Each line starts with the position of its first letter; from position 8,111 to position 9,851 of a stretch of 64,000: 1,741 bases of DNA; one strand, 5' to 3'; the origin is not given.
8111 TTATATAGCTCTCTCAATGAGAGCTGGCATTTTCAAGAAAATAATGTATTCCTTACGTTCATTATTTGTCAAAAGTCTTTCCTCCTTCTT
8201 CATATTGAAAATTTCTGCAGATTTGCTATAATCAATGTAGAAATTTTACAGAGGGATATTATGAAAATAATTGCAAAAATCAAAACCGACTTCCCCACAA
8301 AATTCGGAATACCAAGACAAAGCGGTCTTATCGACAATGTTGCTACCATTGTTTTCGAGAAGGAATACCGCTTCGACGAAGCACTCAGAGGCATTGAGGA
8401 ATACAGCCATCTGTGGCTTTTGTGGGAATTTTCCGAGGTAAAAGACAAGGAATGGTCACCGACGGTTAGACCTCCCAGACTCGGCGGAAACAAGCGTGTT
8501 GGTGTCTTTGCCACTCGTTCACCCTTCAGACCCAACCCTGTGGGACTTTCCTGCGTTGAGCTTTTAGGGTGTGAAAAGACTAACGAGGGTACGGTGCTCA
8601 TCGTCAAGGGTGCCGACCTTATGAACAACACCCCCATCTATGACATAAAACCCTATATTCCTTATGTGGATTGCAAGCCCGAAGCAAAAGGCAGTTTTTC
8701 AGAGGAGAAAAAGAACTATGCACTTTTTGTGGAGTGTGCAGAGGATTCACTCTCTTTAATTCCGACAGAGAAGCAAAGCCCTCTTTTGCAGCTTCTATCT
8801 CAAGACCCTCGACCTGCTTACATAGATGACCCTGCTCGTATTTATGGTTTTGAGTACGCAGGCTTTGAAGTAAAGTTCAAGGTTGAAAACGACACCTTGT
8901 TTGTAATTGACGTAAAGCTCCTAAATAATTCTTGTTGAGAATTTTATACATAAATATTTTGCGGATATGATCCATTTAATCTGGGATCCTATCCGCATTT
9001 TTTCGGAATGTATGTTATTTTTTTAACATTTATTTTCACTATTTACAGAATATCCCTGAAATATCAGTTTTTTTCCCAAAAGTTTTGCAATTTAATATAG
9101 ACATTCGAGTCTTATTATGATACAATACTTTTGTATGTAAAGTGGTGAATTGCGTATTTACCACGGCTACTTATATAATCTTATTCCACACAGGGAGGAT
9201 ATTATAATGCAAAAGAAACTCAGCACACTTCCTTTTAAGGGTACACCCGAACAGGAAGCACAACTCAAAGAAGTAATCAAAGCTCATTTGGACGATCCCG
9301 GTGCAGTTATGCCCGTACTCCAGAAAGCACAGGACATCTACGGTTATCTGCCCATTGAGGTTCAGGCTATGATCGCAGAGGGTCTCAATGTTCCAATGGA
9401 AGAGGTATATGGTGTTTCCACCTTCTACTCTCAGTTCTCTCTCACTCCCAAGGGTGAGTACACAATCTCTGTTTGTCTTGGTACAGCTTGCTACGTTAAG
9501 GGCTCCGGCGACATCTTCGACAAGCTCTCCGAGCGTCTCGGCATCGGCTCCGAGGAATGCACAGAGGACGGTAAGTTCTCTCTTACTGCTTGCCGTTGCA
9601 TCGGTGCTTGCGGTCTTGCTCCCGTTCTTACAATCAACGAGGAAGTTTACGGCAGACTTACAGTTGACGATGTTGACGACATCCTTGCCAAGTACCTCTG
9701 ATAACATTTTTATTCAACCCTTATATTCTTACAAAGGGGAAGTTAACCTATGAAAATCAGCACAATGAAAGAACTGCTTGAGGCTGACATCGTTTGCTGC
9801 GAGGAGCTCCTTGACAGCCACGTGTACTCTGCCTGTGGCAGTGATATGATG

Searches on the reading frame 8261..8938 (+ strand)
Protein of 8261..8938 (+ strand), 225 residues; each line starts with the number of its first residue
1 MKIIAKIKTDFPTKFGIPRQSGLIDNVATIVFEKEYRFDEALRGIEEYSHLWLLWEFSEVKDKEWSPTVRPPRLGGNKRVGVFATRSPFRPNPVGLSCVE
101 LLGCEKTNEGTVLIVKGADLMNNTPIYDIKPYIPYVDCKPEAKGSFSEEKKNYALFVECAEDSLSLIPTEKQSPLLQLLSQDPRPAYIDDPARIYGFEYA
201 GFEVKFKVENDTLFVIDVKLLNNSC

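Call 15: search_protein_families(library=pfam, proteins=[window:8261-8938:+])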
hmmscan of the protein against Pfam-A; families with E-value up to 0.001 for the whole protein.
window:8261-8938:+ (225 aa): 2 families
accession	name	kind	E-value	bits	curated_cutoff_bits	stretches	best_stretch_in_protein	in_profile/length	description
PF01980.22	TrmO_N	-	3.9e-44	150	26.8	1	16-137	1-116/116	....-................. O N-terminal domain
PF18389.7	TrmO_C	-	3.5e-10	40.3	27.1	1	168-209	22-65/65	TrmO C-terminal domain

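Call 16: find_encoding_contigs(protein=window:8261-8938:+, flank=3000, max_places=10)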
Protein window:8261-8938:+ (225 aa): no gene with exactly this product is on record in the collection.

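Call 17: find_homologous_proteins(query=window:8261-8938:+, max_evalue=1e-30)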
Query window:8261-8938:+ (225 aa): 8000 proteins with E <= 1e-30 among 8000 candidates; the best 120 are listed.
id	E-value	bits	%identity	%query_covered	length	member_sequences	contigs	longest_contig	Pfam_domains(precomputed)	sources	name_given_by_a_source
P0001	6.0e-150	515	100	100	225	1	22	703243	PF01980.23,PF18389.9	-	-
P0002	9.6e-122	423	83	97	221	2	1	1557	PF01980.23,PF18389.9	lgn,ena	-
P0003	1.9e-121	422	82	98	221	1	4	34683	PF01980.23,PF18389.9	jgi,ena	-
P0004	1.4e-119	416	82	98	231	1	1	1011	PF01980.23,PF18389.9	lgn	-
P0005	3.4e-119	414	83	97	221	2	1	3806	PF01980.23,PF18389.9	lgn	-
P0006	8.5e-119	413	83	98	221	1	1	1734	PF01980.23,PF18389.9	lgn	-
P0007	1.1e-118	413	83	97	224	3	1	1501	PF01980.23,PF18389.9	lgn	-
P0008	2.1e-118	412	82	97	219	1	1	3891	PF01980.23,PF18389.9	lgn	-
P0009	1.9e-116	405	81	97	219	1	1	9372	PF01980.23,PF18389.9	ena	-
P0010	5.4e-116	404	80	98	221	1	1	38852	PF01980.23,PF18389.9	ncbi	-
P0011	8.8e-116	403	83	92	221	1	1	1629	PF01980.23,PF18389.9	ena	-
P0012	5.7e-115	400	79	99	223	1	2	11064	PF01980.23,PF18389.9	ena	-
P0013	2.8e-114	398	78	99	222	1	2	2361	PF01980.23,PF18389.9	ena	-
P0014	2.6e-113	395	78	97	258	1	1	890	PF01980.23,PF18389.9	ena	-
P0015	1.3e-112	393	77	100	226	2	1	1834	PF01980.23,PF18389.9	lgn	-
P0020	1.5e-109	383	74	99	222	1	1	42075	PF01980.23,PF18389.9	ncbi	-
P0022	1.2e-108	380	72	99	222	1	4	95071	PF01980.23,PF18389.9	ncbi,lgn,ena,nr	ncbi:MAG: tRNA (N6-threonylcarbamoyladenosine(37)-N6)-methyltransferase TrmO [Ruminococcus sp.]|nr:t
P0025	2.5e-108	379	76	97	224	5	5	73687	PF01980.23,PF18389.9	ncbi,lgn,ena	-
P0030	1.3e-107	376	76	96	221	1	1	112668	PF01980.23,PF18389.9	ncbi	-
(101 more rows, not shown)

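Call 18: find_encoding_contigs(protein=P0003, flank=3000, max_places=3)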
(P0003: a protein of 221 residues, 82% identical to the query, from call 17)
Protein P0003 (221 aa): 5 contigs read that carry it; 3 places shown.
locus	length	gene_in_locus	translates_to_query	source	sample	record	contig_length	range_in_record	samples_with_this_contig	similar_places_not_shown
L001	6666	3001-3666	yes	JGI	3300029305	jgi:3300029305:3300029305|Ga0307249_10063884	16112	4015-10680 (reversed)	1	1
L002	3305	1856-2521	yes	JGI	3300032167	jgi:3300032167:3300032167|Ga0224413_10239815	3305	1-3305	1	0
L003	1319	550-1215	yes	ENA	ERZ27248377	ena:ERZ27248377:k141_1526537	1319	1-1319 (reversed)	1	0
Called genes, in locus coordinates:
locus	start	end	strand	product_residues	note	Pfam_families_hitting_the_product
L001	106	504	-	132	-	PF16804:DUF5071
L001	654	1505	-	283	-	PF00781:DAGK_cat, PF19279:YegS_C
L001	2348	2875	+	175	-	-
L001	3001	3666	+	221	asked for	PF01980:TrmO_N, PF18389:TrmO_C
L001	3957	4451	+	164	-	PF01257:2Fe-2S_thioredx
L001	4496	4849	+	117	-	-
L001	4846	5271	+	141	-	PF13581:HATPase_c_2, PF02518:HATPase_c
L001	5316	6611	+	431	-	PF00037:Fer4 (weak), PF12797:Fer4_2 (faint), PF12837:Fer4_6 (faint), PF12838:Fer4_7, PF13187:Fer4_9, PF13237:Fer4_10, PF02906:Fe_hyd_lg_C, PF04060:FeS, +1 more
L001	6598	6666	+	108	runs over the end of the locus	PF07085:DRTGG (weak)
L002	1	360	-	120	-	?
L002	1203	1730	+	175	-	-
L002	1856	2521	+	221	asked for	PF01980:TrmO_N, PF18389:TrmO_C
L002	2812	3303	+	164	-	PF01257:2Fe-2S_thioredx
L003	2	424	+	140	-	?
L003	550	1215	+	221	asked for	PF01980:TrmO_N, PF18389:TrmO_C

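Call 19: find_encoding_contigs(protein=P0010, flank=3000, max_places=2)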
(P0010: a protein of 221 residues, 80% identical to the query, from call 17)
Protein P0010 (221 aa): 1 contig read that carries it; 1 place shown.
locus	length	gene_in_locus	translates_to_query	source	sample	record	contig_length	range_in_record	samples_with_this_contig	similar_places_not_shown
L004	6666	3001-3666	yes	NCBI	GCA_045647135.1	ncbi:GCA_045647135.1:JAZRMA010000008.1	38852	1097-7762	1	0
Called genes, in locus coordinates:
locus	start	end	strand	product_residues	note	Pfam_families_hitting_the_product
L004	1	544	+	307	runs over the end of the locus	-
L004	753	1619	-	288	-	PF00781:DAGK_cat, PF19279:YegS_C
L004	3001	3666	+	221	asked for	PF01980:TrmO_N, PF18389:TrmO_C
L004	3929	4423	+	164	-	PF01257:2Fe-2S_thioredx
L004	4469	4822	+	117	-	-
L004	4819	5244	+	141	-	PF13581:HATPase_c_2, PF02518:HATPase_c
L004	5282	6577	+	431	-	PF00037:Fer4 (weak), PF12797:Fer4_2 (faint), PF12837:Fer4_6 (faint), PF12838:Fer4_7, PF13187:Fer4_9, PF13237:Fer4_10, PF02906:Fe_hyd_lg_C, PF04060:FeS, +1 more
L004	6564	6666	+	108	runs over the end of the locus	PF07085:DRTGG (weak)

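Call 20: find_encoding_contigs(protein=P0022, flank=3000, max_places=2)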
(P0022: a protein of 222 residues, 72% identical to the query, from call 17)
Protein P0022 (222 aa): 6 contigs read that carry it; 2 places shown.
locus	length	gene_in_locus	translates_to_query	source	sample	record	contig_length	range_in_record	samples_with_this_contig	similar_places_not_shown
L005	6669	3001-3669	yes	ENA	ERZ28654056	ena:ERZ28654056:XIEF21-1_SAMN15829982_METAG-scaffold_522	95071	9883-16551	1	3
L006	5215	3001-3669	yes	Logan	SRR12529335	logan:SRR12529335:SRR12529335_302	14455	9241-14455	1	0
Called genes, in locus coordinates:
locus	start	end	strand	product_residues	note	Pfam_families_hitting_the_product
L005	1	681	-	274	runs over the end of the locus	PF01381:HTH_3, PF13560:HTH_31 (weak)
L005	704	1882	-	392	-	PF00248:Aldo_ket_red, PF13183:Fer4_8 (faint), PF13187:Fer4_9, PF13534:Fer4_17 (weak)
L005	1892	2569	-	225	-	-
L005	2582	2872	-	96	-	PF06949:DUF1292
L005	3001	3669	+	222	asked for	PF01980:TrmO_N, PF18389:TrmO_C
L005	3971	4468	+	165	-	PF01257:2Fe-2S_thioredx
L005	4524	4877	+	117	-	PF07085:DRTGG (weak)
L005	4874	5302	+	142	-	PF13581:HATPase_c_2, PF02518:HATPase_c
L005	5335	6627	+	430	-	PF00037:Fer4 (weak), PF12797:Fer4_2 (faint), PF12838:Fer4_7, PF13187:Fer4_9, PF13237:Fer4_10, PF14697:Fer4_21 (weak), PF02906:Fe_hyd_lg_C, PF04060:FeS, +1 more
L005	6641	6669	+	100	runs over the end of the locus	PF07085:DRTGG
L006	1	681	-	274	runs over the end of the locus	PF01381:HTH_3, PF13560:HTH_31 (weak)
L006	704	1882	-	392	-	PF00248:Aldo_ket_red, PF13183:Fer4_8 (faint), PF13187:Fer4_9, PF13534:Fer4_17 (weak)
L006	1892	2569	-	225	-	-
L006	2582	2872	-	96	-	PF06949:DUF1292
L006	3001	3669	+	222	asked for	PF01980:TrmO_N, PF18389:TrmO_C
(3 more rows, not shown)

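Call 25: find_encoding_contigs(protein=P0025, flank=3000, max_places=2)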
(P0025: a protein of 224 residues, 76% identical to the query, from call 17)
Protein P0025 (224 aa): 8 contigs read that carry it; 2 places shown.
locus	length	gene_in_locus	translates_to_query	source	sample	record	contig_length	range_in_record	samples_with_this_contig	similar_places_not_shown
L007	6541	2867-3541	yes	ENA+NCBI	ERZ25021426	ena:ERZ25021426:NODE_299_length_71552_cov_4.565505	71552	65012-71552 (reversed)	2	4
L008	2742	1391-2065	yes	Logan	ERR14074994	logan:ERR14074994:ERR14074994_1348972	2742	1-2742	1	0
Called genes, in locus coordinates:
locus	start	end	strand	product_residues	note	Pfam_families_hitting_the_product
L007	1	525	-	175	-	?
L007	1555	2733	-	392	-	PF00248:Aldo_ket_red, PF13746:Fer4_18 (faint), PF13183:Fer4_8 (weak), PF13187:Fer4_9, PF13237:Fer4_10 (faint), PF13534:Fer4_17 (weak)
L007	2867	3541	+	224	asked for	PF01980:TrmO_N, PF18389:TrmO_C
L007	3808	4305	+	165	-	PF01257:2Fe-2S_thioredx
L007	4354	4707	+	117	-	PF07085:DRTGG (weak)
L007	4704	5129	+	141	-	PF13581:HATPase_c_2, PF02518:HATPase_c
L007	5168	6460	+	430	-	PF12837:Fer4_6 (faint), PF12838:Fer4_7, PF13187:Fer4_9, PF13237:Fer4_10, PF14697:Fer4_21 (faint), PF02906:Fe_hyd_lg_C, PF04060:FeS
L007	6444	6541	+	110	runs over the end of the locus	PF07085:DRTGG (weak)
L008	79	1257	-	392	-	PF00248:Aldo_ket_red, PF13746:Fer4_18 (faint), PF13183:Fer4_8 (weak), PF13187:Fer4_9, PF13237:Fer4_10 (faint), PF13534:Fer4_17 (weak)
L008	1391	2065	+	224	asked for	PF01980:TrmO_N, PF18389:TrmO_C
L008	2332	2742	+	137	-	?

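Call 26: find_encoding_contigs(protein=P0030, flank=3000, max_places=2)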
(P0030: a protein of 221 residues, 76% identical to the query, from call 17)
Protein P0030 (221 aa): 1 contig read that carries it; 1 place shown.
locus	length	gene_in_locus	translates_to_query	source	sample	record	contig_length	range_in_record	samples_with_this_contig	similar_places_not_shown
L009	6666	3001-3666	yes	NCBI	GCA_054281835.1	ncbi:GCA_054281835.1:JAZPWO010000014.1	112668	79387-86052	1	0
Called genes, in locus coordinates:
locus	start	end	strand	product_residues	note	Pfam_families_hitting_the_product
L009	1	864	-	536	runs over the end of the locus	PF00753:Lactamase_B (weak), PF16661:Lactamase_B_6 (weak), PF10996:Beta-Casp, PF07521:RMMBL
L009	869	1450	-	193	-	PF18306:LDcluster4, PF03641:Lysine_decarbox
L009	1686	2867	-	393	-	PF00248:Aldo_ket_red, PF13746:Fer4_18 (faint), PF13183:Fer4_8 (weak), PF13187:Fer4_9, PF13237:Fer4_10 (faint), PF13534:Fer4_17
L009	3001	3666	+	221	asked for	PF01980:TrmO_N, PF18389:TrmO_C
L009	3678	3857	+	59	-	-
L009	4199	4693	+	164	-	PF01257:2Fe-2S_thioredx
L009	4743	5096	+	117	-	PF07085:DRTGG (weak)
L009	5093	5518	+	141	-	PF13581:HATPase_c_2, PF02518:HATPase_c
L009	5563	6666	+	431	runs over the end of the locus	PF00037:Fer4 (weak), PF12838:Fer4_7, PF13187:Fer4_9, PF13237:Fer4_10, PF14697:Fer4_21, PF00037:Fer4 (weak), PF02906:Fe_hyd_lg_C, PF04060:FeS, +2 more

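Call 27: find_encoding_contigs(protein=P0020, flank=3000, max_places=2)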
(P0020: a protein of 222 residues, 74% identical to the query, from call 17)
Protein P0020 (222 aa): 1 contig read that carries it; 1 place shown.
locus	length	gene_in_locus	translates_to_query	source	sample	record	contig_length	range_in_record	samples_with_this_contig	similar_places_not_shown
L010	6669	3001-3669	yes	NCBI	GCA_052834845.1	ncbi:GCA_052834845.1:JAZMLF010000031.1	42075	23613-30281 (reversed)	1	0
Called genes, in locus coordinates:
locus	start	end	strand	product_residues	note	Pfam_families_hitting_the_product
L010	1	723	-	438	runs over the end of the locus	PF00144:Beta-lactamase, PF00404:Dockerin_1 (weak)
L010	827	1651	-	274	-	PF01381:HTH_3, PF13560:HTH_31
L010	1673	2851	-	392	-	PF00248:Aldo_ket_red, PF13183:Fer4_8 (weak), PF13187:Fer4_9, PF13534:Fer4_17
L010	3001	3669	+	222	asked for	PF01980:TrmO_N, PF18389:TrmO_C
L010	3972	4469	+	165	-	PF01257:2Fe-2S_thioredx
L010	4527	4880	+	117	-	PF07085:DRTGG (weak)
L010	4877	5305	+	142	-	PF13581:HATPase_c_2, PF02518:HATPase_c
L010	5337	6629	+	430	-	PF00037:Fer4 (faint), PF12837:Fer4_6 (faint), PF12838:Fer4_7, PF13187:Fer4_9, PF13237:Fer4_10, PF14697:Fer4_21 (weak), PF02906:Fe_hyd_lg_C, PF04060:FeS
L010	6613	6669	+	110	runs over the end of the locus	PF07085:DRTGG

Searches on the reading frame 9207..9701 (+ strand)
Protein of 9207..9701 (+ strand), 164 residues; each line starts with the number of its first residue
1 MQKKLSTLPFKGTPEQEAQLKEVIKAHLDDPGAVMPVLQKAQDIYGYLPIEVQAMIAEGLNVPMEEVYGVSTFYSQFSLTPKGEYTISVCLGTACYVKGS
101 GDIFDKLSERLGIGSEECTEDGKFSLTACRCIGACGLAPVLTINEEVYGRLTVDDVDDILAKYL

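Call 15: search_protein_families(library=pfam, proteins=[window:9207-9701:+])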
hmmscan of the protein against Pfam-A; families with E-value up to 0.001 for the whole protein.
window:9207-9701:+ (164 aa): 1 family
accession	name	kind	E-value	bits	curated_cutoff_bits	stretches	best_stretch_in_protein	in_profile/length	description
PF01257.25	2Fe-2S_thioredx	-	1.3e-51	174.8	24.8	1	21-163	2-144/145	Thioredoxin-like [2Fe-2S] ferredoxin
